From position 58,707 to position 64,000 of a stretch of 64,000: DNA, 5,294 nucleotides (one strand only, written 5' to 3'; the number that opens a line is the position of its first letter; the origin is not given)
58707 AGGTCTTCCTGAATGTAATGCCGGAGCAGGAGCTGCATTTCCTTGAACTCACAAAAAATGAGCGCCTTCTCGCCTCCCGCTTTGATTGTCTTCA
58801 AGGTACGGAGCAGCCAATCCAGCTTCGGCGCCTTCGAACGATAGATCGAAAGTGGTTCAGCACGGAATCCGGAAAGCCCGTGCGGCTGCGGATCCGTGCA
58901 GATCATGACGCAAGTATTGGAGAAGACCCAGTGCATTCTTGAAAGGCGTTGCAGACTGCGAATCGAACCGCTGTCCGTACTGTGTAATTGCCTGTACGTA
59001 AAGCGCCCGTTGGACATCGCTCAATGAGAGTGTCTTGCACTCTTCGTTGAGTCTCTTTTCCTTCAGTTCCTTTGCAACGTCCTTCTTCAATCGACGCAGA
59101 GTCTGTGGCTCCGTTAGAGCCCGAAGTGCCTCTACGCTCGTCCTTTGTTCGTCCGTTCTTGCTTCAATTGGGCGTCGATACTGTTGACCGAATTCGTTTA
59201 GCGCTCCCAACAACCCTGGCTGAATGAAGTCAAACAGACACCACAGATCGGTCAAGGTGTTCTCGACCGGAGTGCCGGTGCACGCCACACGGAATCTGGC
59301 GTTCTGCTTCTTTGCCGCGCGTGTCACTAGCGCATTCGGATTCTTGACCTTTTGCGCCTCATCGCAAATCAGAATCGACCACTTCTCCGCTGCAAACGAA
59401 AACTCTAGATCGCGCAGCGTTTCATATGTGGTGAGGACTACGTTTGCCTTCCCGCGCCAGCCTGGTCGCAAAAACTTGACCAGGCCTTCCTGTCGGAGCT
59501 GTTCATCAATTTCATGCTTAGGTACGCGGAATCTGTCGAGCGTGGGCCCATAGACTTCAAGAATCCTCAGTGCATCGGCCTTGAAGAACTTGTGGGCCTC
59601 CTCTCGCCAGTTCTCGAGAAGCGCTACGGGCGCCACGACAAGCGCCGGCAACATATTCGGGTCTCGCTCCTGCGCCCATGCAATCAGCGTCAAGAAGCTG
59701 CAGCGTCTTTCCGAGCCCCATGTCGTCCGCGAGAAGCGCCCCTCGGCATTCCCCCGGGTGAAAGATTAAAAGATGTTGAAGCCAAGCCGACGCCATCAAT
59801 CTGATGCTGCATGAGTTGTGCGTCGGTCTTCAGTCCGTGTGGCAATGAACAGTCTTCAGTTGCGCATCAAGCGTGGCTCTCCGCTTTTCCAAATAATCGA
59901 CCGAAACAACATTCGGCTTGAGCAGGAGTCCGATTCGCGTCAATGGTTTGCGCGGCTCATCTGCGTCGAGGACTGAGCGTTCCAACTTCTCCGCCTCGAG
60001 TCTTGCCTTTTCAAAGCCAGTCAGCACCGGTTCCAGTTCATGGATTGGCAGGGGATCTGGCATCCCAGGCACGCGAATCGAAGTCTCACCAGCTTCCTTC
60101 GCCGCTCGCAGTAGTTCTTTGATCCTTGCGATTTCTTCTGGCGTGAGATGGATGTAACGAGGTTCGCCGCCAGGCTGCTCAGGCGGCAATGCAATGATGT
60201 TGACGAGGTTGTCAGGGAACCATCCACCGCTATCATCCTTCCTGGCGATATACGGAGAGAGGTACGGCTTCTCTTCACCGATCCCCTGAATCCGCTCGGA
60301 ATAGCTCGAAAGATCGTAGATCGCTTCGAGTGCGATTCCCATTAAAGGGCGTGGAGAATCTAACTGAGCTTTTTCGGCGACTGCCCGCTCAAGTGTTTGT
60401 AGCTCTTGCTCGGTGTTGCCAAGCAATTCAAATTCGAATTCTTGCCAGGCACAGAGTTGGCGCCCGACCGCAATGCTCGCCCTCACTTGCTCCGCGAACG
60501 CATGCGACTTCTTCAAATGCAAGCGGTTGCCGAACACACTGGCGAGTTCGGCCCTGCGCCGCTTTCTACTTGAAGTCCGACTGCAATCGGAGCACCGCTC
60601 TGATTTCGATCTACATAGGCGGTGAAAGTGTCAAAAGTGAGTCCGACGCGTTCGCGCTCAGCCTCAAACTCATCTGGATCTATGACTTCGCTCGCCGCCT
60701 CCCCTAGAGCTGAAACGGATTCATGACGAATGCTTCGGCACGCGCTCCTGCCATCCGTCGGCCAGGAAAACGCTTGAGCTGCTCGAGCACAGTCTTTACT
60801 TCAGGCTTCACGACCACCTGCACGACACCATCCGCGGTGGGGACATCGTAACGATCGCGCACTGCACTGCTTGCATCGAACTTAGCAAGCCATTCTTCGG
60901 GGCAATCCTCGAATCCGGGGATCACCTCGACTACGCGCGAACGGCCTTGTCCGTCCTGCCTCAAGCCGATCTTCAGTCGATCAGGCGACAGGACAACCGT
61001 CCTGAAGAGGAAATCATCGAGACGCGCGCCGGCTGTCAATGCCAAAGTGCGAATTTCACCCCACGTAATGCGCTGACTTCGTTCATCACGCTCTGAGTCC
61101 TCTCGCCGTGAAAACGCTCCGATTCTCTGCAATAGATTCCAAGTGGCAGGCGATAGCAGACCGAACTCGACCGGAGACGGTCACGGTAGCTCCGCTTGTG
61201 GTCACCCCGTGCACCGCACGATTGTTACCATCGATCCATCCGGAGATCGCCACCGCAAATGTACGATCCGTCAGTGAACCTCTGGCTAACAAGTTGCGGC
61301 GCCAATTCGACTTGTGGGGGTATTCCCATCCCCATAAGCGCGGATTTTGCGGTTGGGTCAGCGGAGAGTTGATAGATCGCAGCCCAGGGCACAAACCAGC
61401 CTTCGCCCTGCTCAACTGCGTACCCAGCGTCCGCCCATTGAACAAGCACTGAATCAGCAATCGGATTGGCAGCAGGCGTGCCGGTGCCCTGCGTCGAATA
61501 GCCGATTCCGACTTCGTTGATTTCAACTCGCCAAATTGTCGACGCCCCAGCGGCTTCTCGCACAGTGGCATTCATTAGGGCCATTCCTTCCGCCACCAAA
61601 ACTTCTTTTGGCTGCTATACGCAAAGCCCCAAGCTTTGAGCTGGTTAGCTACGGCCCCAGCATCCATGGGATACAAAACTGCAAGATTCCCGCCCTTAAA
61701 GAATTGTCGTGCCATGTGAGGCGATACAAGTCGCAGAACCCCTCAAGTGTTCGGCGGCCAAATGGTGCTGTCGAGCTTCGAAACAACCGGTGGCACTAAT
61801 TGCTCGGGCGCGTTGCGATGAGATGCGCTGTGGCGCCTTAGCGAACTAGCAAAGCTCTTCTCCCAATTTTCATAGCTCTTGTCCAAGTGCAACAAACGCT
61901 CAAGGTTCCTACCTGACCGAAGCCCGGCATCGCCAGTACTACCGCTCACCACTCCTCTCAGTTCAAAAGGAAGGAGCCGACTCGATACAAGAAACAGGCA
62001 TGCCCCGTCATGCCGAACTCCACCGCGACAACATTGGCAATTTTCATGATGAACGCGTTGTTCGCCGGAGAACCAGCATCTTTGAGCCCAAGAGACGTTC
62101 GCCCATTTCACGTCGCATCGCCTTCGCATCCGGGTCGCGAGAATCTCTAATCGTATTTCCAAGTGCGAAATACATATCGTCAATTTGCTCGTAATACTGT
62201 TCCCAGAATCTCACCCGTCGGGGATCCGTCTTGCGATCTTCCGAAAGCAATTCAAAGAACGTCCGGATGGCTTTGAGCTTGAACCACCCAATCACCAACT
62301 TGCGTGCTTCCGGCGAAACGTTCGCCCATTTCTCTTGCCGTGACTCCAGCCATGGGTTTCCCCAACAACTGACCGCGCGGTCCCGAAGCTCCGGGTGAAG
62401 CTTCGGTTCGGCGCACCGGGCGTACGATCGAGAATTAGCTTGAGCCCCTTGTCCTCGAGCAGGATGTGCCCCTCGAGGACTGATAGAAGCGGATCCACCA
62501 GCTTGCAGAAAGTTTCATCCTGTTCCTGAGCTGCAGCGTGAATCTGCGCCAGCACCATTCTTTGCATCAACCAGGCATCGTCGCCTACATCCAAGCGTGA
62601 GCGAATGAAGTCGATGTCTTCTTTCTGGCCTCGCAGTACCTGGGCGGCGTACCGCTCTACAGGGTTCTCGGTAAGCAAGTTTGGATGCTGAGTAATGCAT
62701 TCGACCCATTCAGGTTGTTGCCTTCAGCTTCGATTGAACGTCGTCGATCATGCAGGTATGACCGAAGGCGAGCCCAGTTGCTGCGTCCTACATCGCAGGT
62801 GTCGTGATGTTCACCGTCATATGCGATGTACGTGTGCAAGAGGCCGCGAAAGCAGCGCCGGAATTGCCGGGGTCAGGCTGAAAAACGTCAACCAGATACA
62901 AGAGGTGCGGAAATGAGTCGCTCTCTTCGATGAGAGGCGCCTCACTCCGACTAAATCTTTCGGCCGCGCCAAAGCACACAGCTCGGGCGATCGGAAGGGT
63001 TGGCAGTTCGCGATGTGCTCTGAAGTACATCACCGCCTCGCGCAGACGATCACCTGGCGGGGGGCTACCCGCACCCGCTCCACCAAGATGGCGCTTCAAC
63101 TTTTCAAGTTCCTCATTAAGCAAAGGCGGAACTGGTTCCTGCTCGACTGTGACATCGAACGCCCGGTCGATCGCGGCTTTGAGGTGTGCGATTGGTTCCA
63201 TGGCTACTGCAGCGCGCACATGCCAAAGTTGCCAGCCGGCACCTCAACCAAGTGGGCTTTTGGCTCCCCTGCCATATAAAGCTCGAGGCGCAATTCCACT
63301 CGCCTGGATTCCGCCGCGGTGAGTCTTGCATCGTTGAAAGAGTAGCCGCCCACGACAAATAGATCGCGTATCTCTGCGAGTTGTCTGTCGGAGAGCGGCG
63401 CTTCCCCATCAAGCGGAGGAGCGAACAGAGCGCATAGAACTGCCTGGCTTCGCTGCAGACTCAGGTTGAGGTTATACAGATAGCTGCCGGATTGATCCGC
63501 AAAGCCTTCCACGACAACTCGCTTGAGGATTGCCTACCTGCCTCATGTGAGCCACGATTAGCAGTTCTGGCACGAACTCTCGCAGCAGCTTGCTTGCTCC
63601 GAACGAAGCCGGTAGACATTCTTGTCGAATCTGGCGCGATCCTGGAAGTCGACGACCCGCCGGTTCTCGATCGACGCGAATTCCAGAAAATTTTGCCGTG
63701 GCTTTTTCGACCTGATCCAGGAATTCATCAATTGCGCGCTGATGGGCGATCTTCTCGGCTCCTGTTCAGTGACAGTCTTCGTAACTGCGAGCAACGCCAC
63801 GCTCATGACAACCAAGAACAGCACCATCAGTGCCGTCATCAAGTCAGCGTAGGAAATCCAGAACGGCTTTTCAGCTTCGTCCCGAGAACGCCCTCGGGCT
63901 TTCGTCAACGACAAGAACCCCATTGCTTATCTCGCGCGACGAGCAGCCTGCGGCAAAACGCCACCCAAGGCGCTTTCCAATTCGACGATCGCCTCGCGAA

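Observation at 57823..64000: Zorya type I-like anti-phage locus (zorB-zorC-zorD) on a low-GC island, cut by the window edge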

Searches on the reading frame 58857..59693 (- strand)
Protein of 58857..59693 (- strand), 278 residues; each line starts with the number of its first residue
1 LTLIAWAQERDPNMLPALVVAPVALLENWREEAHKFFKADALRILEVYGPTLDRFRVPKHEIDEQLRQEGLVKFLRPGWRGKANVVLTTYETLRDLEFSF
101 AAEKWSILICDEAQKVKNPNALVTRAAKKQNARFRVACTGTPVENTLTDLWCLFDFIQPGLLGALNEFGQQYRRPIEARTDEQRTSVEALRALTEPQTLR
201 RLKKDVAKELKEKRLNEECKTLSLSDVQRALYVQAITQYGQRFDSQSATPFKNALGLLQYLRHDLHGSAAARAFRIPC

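Call 5: search_protein_families(library=padloc, proteins=[window:58857-59693:-], max_evalue=0.01)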
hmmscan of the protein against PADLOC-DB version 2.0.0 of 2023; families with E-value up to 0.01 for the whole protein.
window:58857-59693:- (278 aa): 19 families
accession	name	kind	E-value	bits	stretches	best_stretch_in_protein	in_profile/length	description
PDLC00632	ZorD1|ZorD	-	2.7e-136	454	1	1-262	634-895/1101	"SWI2/SNF2 helicase, Mrr-like nuclease"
PDLC02854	DpdE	-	1.7e-86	289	1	3-258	622-876/1083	DpdE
PDLC00631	ZorD1|ZorD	-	7.3e-67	224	1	2-253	480-721/1071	"SWI2/SNF2 helicase, Mrr-like nuclease"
PDLC00634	ZorD1|ZorD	-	1.4e-61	206.5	1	3-238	534-765/1208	"SWI2/SNF2 helicase, Mrr-like nuclease"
PDLC00629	ZorD1|ZorD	-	3.8e-61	205.2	1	9-262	532-775/1012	"SWI2/SNF2 helicase, Mrr-like nuclease"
PDLC00627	ZorD1|ZorD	-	2.1e-51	173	1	8-239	513-779/1006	"SWI2/SNF2 helicase, Mrr-like nuclease"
PDLC00633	ZorD1|ZorD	-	3.8e-50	168.9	1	12-241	490-696/908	"SWI2/SNF2 helicase, Mrr-like nuclease"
PDLC00628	ZorD1|ZorD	-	3e-45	152.4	1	1-218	551-757/1171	"SWI2/SNF2 helicase, Mrr-like nuclease"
PDLC00630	ZorD1|ZorD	-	1.6e-37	127.4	1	15-214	188-404/817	"SWI2/SNF2 helicase, Mrr-like nuclease"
PDLC02842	DpdE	-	2.2e-35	119.7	1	11-238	748-955/1176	DpdE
PDLC02845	DpdE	-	5e-29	98.8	1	14-252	889-1098/1293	DpdE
PDLC02848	DpdE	-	1.1e-27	94.4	1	14-235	402-597/856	DpdE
PDLC02850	DpdE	-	2.4e-27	93.3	1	14-235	850-1045/1282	DpdE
PDLC02849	DpdE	-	6.5e-25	85.4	1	16-235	448-640/857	DpdE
PDLC02851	DpdE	-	6e-24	81.9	1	80-242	690-848/1055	DpdE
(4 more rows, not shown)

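Call 6: search_protein_families(library=pfam, proteins=[window:58857-59693:-], max_evalue=0.01)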
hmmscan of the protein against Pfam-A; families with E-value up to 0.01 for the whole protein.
window:58857-59693:- (278 aa): 1 family
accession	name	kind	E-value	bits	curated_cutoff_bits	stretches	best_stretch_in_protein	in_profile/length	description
PF00176.29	SNF2-rel_dom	-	6.5e-43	147.3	24.9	1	7-238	41-255/290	SNF2-related domain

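Call 14: find_related_loci(query=window:58857-59693:-, collection=genome_contigs, flank=10000)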
Query window:58857-59693:- (278 aa) in genome_contigs; peptide patterns used: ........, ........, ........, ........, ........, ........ (x = any residue, [..] = any of these).
303 stretches matched a pattern; 152 encode a relative of the query (tblastn E <= 1e-3); the best 80 are kept; 80 distinct loci.
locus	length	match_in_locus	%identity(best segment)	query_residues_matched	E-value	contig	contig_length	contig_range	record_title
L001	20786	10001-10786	79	1-262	1e-139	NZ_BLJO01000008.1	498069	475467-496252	Steroidobacter agaridevorans strain SA29-B sequence08, whole genome shotgun sequence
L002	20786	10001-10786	77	1-262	2e-136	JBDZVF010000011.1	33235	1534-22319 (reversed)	MAG: Pseudomonadota bacterium isolate PE_dung25 NODE_474_length_33235, whole genome shotgun sequence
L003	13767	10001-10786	70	1-262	4e-126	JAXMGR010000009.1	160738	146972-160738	MAG: Steroidobacteraceae bacterium isolate STL-PRO118 C4.200.fa-9, whole genome shotgun sequence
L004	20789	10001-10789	65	1-262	3e-114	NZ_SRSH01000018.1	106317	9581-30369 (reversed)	Methylotetracoccus oryzae strain C50C1 NODE_18_length_106317_cov_269.373872, whole genome shotgun sequence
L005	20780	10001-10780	64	1-263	9e-112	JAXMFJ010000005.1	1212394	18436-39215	MAG: Burkholderiales bacterium isolate STL-PRO84 C2.128.fa-5, whole genome shotgun sequence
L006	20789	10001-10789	61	1-262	9e-112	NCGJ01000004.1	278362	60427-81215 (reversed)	MAG: Hydrogenophilales bacterium 28-61-23 04302015_28_scaffold_18, whole genome shotgun sequence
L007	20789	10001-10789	63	1-262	2e-111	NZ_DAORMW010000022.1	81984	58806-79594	MAG: Accumulibacter sp. isolate AMR_MDS_5463 NODE_194_length_81984_cov_50.055707, whole genome shotgun sequence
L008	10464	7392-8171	63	1-262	6e-110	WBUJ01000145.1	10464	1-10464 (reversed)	MAG: Candidatus Contendobacter sp. isolate SB13 contig_2456, whole genome shotgun sequence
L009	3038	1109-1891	63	1-262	5e-111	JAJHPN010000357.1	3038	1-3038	MAG: Candidatus Contendobacter sp. isolate GW-Mt35 NODE_3151_length_3038_cov_17.620749, whole genome shotgun sequence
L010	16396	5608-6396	62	1-262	6e-108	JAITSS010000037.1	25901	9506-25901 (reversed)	MAG: Desulfobulbaceae bacterium isolate Rs511_bin14 k119_2836948, whole genome shotgun sequence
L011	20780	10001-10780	63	1-263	6e-108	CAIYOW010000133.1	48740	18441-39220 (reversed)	MAG: uncultured Methylococcaceae bacterium isolate Kiruna_bin-11170 genome assembly, contig: bin-11170:133/162, whole ge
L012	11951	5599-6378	63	1-263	1e-107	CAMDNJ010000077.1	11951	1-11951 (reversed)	MAG: Crenothrix polyspora isolate TH-08apr19-159 genome assembly, contig: TH-08apr19-C14059, whole genome shotgun sequen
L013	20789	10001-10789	63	1-262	2e-107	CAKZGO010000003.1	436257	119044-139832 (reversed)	MAG TPA_asm: uncultured Dongia sp. isolate ERR2114811_bin.4_CONCOCT_v1.1_MAG genome assembly, contig: ERZ1034369.2, whol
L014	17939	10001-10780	63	1-263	1e-107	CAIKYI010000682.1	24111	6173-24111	MAG: uncultured Methylobacter sp. isolate KTt_bin-1808 genome assembly, contig: bin-1808:682/805, whole genome shotgun s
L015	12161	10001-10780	62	1-263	1e-106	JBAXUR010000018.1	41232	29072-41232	MAG: Methylococcaceae bacterium isolate ELA666 MAG666_18, whole genome shotgun sequence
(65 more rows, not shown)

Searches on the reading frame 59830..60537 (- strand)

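Call 5: search_protein_families(library=padloc, proteins=[window:59830-60537:-], max_evalue=0.01)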
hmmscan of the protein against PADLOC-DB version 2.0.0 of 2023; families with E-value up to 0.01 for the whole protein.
window:59830-60537:- (235 aa): 6 families
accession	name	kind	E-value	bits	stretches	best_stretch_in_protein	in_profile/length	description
PDLC00632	ZorD1|ZorD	-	3.7e-39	132.4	1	10-226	368-577/1101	"SWI2/SNF2 helicase, Mrr-like nuclease"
PDLC02854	DpdE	-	7.2e-10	35.3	1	13-223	366-560/1083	DpdE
PDLC00629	ZorD1|ZorD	-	2.6e-06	23.7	1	68-221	326-466/1012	"SWI2/SNF2 helicase, Mrr-like nuclease"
PDLC00634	ZorD1|ZorD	-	3.3e-06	23.1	1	76-224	336-478/1208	"SWI2/SNF2 helicase, Mrr-like nuclease"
PDLC00631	ZorD1|ZorD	-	3.5e-05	19.8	1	74-226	283-426/1071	"SWI2/SNF2 helicase, Mrr-like nuclease"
PDLC00633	ZorD1|ZorD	-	0.0023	14.1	1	74-154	294-362/908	"SWI2/SNF2 helicase, Mrr-like nuclease"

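Call 6: search_protein_families(library=pfam, proteins=[window:59830-60537:-], max_evalue=0.01)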
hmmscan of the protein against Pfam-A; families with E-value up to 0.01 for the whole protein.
window:59830-60537:- (235 aa): 0 families

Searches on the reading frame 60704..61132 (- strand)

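Call 5: search_protein_families(library=padloc, proteins=[window:60704-61132:-], max_evalue=0.01)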
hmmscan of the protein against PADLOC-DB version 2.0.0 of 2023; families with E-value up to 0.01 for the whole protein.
window:60704-61132:- (142 aa): 3 families
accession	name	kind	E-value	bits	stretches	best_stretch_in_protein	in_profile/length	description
PDLC00632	ZorD1|ZorD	-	7.2e-52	174.5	1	2-141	161-300/1101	"SWI2/SNF2 helicase, Mrr-like nuclease"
PDLC02854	DpdE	-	7.3e-27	91.6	1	12-141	165-295/1083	DpdE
PDLC00631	ZorD1|ZorD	-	1.8e-11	40.6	1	2-139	135-272/1071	"SWI2/SNF2 helicase, Mrr-like nuclease"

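Call 6: search_protein_families(library=pfam, proteins=[window:60704-61132:-], max_evalue=0.01)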
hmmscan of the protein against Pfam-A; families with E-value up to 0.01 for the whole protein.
window:60704-61132:- (142 aa): 0 families

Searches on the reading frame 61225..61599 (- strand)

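Call 5: search_protein_families(library=padloc, proteins=[window:61225-61599:-], max_evalue=0.01)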
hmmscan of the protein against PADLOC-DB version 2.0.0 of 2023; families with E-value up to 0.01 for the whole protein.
window:61225-61599:- (124 aa): 2 families
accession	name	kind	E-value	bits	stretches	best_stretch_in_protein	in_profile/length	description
PDLC00632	ZorD1|ZorD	-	7e-09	32.2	1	16-107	15-111/1101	"SWI2/SNF2 helicase, Mrr-like nuclease"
PDLC02854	DpdE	-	0.0059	12.4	1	50-105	48-103/1083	DpdE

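Call 6: search_protein_families(library=pfam, proteins=[window:61225-61599:-], max_evalue=0.01)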
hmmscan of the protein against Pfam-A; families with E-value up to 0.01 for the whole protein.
window:61225-61599:- (124 aa): 0 families

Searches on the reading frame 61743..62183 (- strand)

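Call 5: search_protein_families(library=padloc, proteins=[window:61743-62183:-], max_evalue=0.01)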
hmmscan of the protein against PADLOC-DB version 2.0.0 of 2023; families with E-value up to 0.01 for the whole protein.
window:61743-62183:- (146 aa): 1 family
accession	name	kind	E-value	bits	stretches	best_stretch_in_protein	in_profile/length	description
PDLC00613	ZorC1|ZorC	-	0.00015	18.7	1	61-127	402-470/570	EH signature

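Call 6: search_protein_families(library=pfam, proteins=[window:61743-62183:-], max_evalue=0.01)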
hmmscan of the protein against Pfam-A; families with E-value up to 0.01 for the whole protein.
window:61743-62183:- (146 aa): 0 families

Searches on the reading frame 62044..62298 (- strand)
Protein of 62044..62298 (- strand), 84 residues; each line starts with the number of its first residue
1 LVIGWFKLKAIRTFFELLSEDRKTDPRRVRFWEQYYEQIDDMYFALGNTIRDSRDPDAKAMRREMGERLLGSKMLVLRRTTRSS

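Call 5: search_protein_families(library=padloc, proteins=[window:62044-62298:-], max_evalue=0.01)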
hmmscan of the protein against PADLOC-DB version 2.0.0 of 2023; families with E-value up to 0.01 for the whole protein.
window:62044-62298:- (84 aa): 7 families
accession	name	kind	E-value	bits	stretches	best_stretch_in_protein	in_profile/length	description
PDLC00613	ZorC1|ZorC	-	2.3e-24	84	1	1-69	303-371/570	EH signature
PDLC00625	ZorC1|ZorC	-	3.7e-22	76.7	1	1-70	311-380/551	EH signature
PDLC00616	ZorC1|ZorC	-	5.8e-09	33.1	1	1-61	313-375/575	EH signature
PDLC00624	ZorC1|ZorC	-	5.7e-06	23.4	1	1-69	308-376/560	EH signature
PDLC00614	ZorC1|ZorC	-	0.00029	17.7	1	1-69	304-370/465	EH signature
PDLC00622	ZorC1|ZorC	-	0.0011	16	1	2-51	304-357/462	EH signature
PDLC00619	ZorC1|ZorC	-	0.0055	13.5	1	2-52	287-341/437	EH signature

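Call 6: search_protein_families(library=pfam, proteins=[window:62044-62298:-], max_evalue=0.01)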
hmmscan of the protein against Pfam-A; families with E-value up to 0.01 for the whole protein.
window:62044-62298:- (84 aa): 1 family
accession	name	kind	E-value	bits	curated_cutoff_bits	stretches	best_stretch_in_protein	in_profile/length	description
PF15611.11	EH_Signature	-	6.1e-13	49.3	27.5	1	1-53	260-316/423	EH_Signature domain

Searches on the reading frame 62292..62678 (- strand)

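Call 5: search_protein_families(library=padloc, proteins=[window:62292-62678:-], max_evalue=0.01)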
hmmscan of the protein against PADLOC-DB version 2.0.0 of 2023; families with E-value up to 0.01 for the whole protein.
window:62292-62678:- (128 aa): 4 families
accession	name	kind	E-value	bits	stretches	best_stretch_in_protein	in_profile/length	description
PDLC00613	ZorC1|ZorC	-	7.3e-22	75.8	1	1-85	176-260/570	EH signature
PDLC00625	ZorC1|ZorC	-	2.1e-16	57.7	1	1-85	173-263/551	EH signature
PDLC00616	ZorC1|ZorC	-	4.4e-15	53.4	1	1-93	182-274/575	EH signature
PDLC00624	ZorC1|ZorC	-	0.0002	18.3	1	3-85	181-263/560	EH signature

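Call 6: search_protein_families(library=pfam, proteins=[window:62292-62678:-], max_evalue=0.01)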
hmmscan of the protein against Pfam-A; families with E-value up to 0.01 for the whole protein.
window:62292-62678:- (128 aa): 0 families

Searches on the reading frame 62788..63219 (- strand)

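Call 5: search_protein_families(library=padloc, proteins=[window:62788-63219:-], max_evalue=0.01)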
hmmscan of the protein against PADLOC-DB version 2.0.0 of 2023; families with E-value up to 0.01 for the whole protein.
window:62788-63219:- (143 aa): 1 family
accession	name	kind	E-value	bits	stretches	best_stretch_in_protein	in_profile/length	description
PDLC00613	ZorC1|ZorC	-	1.7e-12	44.9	1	19-117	14-111/570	EH signature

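Call 6: search_protein_families(library=pfam, proteins=[window:62788-63219:-], max_evalue=0.01)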
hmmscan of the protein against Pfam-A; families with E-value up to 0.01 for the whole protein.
window:62788-63219:- (143 aa): 0 families

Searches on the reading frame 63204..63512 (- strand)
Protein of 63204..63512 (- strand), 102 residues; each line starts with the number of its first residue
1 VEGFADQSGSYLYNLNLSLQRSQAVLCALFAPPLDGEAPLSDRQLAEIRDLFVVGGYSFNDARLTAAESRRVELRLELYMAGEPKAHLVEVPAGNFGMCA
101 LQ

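Call 5: search_protein_families(library=padloc, proteins=[window:63204-63512:-], max_evalue=0.01)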
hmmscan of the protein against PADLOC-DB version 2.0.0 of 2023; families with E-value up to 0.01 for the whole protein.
window:63204-63512:- (102 aa): 4 families
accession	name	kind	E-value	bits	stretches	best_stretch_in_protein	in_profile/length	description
PDLC00611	ZorB1|ZorB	-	6.9e-37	125.4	1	1-101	138-238/240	MotB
PDLC00609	ZorB1|ZorB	-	4.1e-10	37.6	1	2-78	139-216/232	MotB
PDLC00612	ZorB1|ZorB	-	0.0016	16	1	2-79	190-269/293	MotB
PDLC00641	ZorB2|ZorB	-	0.0029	15.3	1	6-76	151-222/238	MotB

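Call 6: search_protein_families(library=pfam, proteins=[window:63204-63512:-], max_evalue=0.01)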
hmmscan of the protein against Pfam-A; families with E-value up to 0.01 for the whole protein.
window:63204-63512:- (102 aa): 1 family
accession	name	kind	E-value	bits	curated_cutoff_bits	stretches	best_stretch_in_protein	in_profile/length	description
PF00691.25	OmpA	-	0.0033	18.2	27.2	1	2-29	37-64/98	OmpA family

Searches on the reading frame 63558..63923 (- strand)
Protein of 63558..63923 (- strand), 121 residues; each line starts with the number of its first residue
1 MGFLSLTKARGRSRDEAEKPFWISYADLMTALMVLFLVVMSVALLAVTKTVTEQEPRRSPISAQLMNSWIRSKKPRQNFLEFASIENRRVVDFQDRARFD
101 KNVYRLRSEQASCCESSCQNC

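Call 5: search_protein_families(library=padloc, proteins=[window:63558-63923:-], max_evalue=0.01)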
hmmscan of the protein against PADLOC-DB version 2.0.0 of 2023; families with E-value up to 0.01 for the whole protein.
window:63558-63923:- (121 aa): 7 families
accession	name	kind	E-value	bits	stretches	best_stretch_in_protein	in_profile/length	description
PDLC00611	ZorB1|ZorB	-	6.5e-32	109.1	1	8-113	7-112/240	MotB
PDLC00609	ZorB1|ZorB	-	6.6e-10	36.9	1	12-109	9-107/232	MotB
PDLC00608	ZorB1|ZorB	-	6.7e-08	30.1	1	11-57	7-46/243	MotB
PDLC00641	ZorB2|ZorB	-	1e-07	29.9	1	13-49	8-43/238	MotB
PDLC00610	ZorB1|ZorB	-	0.0015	16.2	1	11-62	6-49/254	MotB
PDLC00651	ZorB3|ZorB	-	0.0033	14.9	1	15-48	9-41/215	MotB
PDLC00612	ZorB1|ZorB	-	0.0091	13.6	0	9-86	5-63/293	MotB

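Call 6: search_protein_families(library=pfam, proteins=[window:63558-63923:-], max_evalue=0.01)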
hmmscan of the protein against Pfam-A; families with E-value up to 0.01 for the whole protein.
window:63558-63923:- (121 aa): 1 family
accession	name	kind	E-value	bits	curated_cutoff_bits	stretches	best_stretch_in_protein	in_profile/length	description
PF13677.11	MotB_plug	-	1.5e-07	31.3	24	1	14-44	11-41/58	Membrane MotB of proton-channel complex MotA/MotB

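Call 29: find_encoding_contigs(protein=window:63558-63923:-, flank=10000, max_places=4)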
Protein window:63558-63923:- (121 aa): no gene with exactly this product is on record in the collection.
